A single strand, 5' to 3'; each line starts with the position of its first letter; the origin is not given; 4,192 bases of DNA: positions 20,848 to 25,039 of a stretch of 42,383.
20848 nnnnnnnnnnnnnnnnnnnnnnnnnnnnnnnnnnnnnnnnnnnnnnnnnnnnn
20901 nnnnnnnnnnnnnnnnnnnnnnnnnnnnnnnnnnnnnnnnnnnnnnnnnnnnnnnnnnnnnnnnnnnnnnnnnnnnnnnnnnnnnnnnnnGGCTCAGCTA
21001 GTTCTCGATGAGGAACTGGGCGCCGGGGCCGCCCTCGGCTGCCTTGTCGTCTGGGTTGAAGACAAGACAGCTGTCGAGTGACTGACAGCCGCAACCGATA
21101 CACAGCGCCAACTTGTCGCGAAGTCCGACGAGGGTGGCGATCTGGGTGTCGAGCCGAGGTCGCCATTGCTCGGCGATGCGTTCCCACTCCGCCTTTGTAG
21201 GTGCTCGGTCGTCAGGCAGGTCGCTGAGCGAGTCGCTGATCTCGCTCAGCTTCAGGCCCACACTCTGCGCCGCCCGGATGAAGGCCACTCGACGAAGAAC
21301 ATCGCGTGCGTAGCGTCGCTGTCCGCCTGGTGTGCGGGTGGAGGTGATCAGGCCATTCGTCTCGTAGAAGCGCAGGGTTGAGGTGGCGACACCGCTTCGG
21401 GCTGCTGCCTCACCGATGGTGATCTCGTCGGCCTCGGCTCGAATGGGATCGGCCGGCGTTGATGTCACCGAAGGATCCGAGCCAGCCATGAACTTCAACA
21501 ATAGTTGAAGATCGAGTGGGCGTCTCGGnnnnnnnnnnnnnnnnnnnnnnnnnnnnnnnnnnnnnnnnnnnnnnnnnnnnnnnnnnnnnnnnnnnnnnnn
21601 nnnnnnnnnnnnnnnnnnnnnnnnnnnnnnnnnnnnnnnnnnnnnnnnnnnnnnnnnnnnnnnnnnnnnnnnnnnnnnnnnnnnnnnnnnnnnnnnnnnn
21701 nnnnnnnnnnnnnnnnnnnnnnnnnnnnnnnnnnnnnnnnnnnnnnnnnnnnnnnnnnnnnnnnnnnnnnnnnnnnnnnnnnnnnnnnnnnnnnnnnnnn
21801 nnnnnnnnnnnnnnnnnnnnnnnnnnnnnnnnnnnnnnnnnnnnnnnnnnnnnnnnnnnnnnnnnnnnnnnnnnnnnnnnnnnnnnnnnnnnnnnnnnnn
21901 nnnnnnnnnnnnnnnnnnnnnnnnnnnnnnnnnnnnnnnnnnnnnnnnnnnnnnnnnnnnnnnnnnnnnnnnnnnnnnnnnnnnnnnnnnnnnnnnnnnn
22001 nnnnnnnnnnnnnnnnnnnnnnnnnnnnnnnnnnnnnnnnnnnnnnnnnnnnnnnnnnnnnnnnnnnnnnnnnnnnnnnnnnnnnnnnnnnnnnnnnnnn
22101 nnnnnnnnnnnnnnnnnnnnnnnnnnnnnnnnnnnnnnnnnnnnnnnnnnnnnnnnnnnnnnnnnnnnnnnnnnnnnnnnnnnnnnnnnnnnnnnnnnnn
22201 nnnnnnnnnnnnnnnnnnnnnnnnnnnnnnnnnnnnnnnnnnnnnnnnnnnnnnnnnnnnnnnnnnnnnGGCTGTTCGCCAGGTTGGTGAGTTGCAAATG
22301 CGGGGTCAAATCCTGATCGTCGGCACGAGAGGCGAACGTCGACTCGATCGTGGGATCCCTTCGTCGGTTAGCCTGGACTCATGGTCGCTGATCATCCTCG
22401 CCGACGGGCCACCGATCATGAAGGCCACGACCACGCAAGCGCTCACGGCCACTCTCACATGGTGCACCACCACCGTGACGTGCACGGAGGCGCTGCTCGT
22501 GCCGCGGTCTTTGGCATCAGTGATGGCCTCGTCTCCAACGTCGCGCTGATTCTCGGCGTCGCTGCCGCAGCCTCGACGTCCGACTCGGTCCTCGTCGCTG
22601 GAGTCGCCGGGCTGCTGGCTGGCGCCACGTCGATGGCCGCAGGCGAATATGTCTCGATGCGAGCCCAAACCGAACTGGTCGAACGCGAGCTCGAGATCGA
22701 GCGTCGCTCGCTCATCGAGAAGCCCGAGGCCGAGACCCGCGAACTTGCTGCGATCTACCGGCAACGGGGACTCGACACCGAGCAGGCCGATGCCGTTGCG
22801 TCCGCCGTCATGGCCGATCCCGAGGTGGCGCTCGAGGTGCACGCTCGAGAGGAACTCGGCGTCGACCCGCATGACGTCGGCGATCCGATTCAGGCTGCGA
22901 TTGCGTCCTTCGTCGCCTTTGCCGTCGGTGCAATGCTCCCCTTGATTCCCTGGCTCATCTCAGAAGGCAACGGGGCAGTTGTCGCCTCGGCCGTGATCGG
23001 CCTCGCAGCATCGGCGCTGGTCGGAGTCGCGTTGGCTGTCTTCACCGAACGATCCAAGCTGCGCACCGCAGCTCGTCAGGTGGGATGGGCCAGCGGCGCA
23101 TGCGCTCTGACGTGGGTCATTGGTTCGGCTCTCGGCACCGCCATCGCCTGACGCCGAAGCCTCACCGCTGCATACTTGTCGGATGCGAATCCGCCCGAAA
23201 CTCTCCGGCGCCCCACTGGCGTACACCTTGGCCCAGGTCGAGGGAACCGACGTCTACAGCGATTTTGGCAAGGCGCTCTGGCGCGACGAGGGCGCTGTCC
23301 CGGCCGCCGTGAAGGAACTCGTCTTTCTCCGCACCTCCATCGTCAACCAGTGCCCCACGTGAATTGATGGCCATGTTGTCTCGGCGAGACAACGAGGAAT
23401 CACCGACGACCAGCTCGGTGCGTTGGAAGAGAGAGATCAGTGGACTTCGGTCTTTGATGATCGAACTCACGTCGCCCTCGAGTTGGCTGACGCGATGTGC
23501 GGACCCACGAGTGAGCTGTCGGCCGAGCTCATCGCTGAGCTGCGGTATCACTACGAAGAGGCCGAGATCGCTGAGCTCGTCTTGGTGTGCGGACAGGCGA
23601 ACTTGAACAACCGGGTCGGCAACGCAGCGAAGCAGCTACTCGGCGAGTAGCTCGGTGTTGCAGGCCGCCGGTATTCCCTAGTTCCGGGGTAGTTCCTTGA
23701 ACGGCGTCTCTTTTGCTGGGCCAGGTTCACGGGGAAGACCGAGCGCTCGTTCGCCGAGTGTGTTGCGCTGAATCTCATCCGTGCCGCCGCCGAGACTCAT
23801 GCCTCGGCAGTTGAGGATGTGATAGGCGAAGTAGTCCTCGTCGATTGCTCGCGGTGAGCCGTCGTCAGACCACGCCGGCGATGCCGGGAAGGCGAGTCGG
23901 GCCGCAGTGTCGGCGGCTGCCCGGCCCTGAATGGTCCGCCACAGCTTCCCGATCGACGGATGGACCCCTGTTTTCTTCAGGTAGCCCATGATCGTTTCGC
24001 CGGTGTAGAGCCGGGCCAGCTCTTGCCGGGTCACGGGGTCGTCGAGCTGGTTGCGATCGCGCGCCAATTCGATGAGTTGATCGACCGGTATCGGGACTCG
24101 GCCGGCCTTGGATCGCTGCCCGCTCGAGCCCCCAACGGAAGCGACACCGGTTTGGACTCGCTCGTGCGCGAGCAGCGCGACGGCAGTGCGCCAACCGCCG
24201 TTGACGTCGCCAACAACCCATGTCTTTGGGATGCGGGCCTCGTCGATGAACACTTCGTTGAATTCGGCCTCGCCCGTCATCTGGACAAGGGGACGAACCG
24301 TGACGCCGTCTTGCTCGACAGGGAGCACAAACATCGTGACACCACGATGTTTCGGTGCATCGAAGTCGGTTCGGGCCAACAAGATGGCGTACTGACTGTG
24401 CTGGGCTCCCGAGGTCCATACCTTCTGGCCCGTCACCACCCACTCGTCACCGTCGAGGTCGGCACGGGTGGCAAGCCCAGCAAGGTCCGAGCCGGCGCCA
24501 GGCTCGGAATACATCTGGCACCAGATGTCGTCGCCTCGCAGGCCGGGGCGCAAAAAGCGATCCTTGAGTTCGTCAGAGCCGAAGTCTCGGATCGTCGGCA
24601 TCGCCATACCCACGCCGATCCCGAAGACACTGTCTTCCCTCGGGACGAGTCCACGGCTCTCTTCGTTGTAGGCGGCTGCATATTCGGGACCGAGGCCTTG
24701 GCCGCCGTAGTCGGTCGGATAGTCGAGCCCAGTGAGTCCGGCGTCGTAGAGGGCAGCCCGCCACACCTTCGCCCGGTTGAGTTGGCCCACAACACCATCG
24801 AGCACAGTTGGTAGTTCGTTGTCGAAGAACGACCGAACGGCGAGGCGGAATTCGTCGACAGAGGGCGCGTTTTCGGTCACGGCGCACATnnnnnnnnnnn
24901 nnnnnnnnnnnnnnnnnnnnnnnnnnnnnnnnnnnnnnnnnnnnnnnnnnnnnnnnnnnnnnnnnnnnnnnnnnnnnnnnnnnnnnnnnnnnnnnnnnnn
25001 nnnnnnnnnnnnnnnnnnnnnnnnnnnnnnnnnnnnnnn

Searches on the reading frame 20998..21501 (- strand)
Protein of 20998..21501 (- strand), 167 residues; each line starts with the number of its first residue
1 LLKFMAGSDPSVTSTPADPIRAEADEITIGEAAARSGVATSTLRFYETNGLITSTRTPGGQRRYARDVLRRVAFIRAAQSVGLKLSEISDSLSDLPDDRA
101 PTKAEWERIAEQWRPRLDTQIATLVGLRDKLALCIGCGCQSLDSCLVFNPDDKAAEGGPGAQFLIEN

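Call 22: search_protein_families(library=pfam, proteins=[window:20998-21501:-])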
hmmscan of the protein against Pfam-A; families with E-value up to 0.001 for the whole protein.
window:20998-21501:- (167 aa): 3 families
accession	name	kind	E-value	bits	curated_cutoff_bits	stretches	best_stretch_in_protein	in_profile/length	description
PF09278.17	MerR-DNA-bind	-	7.6e-18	65.3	25.4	1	69-132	1-63/65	MerR, DNA binding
PF13411.12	MerR_1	-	5.4e-16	58.9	21.6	1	28-93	2-67/69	MerR HTH family regulatory protein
PF00376.29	MerR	-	4.8e-15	55.5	28.2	1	28-64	1-38/38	MerR family regulatory protein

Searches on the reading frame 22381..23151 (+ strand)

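Call 22: search_protein_families(library=pfam, proteins=[window:22381-23151:+])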
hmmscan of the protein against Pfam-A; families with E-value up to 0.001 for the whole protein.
window:22381-23151:+ (256 aa): 1 family
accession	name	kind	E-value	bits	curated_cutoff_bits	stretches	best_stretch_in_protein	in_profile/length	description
PF01988.24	VIT1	-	5.2e-62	209.9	28.1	1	40-249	2-214/214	VIT family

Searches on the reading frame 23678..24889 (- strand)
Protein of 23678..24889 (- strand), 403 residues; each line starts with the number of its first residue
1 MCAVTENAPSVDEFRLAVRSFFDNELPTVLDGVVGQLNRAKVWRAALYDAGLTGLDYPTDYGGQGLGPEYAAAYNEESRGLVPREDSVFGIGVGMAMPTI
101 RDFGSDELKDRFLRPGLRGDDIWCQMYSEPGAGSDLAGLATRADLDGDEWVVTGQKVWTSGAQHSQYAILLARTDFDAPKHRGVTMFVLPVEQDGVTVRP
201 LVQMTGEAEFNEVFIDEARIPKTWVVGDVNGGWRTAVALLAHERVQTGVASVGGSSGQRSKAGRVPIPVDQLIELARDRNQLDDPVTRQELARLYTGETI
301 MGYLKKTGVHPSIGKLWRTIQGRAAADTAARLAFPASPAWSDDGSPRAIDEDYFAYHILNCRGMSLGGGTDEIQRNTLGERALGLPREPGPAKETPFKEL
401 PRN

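Call 13: find_encoding_contigs(protein=window:23678-24889:-, flank=10000, max_places=4)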
Protein window:23678-24889:- (403 aa): 1 contig read that carries it; 1 place shown.
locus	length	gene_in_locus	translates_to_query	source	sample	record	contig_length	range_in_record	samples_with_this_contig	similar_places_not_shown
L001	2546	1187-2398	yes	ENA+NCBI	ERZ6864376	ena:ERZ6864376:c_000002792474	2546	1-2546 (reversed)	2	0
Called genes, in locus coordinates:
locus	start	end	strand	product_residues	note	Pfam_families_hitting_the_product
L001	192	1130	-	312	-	PF13946:DUF4214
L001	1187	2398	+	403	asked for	PF02771:Acyl-CoA_dh_N, PF02770:Acyl-CoA_dh_M, PF00441:Acyl-CoA_dh_1 (faint)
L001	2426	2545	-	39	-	?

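Call 22: search_protein_families(library=pfam, proteins=[window:23678-24889:-])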
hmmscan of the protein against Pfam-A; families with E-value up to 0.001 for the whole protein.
window:23678-24889:- (403 aa): 3 families
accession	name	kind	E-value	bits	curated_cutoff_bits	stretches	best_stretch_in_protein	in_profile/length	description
PF02770.24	Acyl-CoA_dh_M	-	3.2e-20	72.5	33.3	1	124-208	1-85/97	Acyl-CoA dehydrogenase, middle domain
PF02771.21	Acyl-CoA_dh_N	-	9.6e-14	52.2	22.9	1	12-119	5-112/113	Acyl-CoA dehydrogenase, N-terminal domain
PF00441.29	Acyl-CoA_dh_1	-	1e-06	29.4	22.4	0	352-382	118-149/150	Acyl-CoA dehydrogenase, C-terminal domain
